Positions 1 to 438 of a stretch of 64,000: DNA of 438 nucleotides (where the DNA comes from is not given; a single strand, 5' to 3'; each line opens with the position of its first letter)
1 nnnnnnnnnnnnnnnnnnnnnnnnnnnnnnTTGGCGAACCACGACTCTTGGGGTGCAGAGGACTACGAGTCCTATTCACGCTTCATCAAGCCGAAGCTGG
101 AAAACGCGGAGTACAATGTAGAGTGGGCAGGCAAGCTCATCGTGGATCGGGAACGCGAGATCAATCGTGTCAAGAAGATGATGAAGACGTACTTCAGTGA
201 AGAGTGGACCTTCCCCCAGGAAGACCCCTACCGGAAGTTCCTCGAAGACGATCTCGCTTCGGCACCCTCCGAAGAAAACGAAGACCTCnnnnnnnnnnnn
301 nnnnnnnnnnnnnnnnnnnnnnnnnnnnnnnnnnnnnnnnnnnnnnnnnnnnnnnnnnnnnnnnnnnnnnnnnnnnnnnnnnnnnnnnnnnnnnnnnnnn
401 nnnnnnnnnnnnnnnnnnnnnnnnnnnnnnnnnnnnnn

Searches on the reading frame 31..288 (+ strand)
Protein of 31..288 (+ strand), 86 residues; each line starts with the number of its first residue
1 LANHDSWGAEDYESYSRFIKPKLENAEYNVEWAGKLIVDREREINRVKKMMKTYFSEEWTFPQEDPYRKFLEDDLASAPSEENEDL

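Call 44: search_protein_families(library=pfam, alignment_id=A3, max_evalue=0.001)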
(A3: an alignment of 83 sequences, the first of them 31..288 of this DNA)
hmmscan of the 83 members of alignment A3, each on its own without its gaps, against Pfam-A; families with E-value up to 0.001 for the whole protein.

A. member 1, window:31-288:+ (86 aa): 0 families

B. families by the number of members that match (of 83 scanned): 14 families
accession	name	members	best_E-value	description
PF11195.14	Tad2-like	1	1.1e-19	Thoeris anti-defense 2-like domain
PF00149.33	Metallophos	1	7.1e-17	Calcineurin-like phosphoesterase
PF24239.1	DUF7447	1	7.9e-16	Family of unknown function (DUF7447)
PF12850.12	Metallophos_2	1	9e-07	Calcineurin-like phosphoesterase superfamily domain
PF13496.11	DUF4120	1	2.9e-06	Domain of unknown function (DUF4120)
PF14207.11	DpnD-PcfM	1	8.4e-06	DpnD/PcfM-like protein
PF00226.36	DnaJ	1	1.4e-05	DnaJ domain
PF04957.18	RMF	1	3.6e-05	Ribosome modulation factor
PF07514.17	TraI_2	1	5.1e-05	Putative helicase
PF14354.12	Lar_restr_allev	1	6.7e-05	Restriction alleviation protein Lar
PF05866.16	RusA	1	0.00017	Endodeoxyribonuclease RusA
PF05698.19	Trigger_C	1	0.00019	Bacterial trigger factor protein (TF) C-terminus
PF08271.17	Zn_Ribbon_TF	1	0.00027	TFIIB zinc-binding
PF23790.1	Kyano_Gp96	1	0.00082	Kyanoviridae Gp96 protein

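Call 45: search_protein_families(library=phrogs, alignment_id=A3, max_evalue=0.00001)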
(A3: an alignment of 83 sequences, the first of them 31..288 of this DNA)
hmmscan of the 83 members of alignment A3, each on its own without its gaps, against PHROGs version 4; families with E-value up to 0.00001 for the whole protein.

A. member 1, window:31-288:+ (86 aa): 0 families

B. families by the number of members that match (of 83 scanned): 13 families
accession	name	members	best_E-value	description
phrog_799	-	1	4e-23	DNA methyltransferase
phrog_22479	-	1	5.2e-21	-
phrog_1048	-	1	2.8e-16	-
phrog_872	-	1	1.4e-14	-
phrog_4655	-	1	3.9e-13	-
phrog_77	-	1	1.3e-11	SbcC-like subunit of palindrome specific endonuclease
phrog_4313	-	1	1.8e-09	-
phrog_26774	-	1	5.4e-08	-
phrog_9210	-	1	6e-08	-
phrog_7339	-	1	1.1e-07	DNA repair exonuclease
phrog_31981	-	1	2.3e-07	-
phrog_13942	-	1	8e-06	-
phrog_140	-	1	9.6e-06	RusA-like Holliday junction resolvase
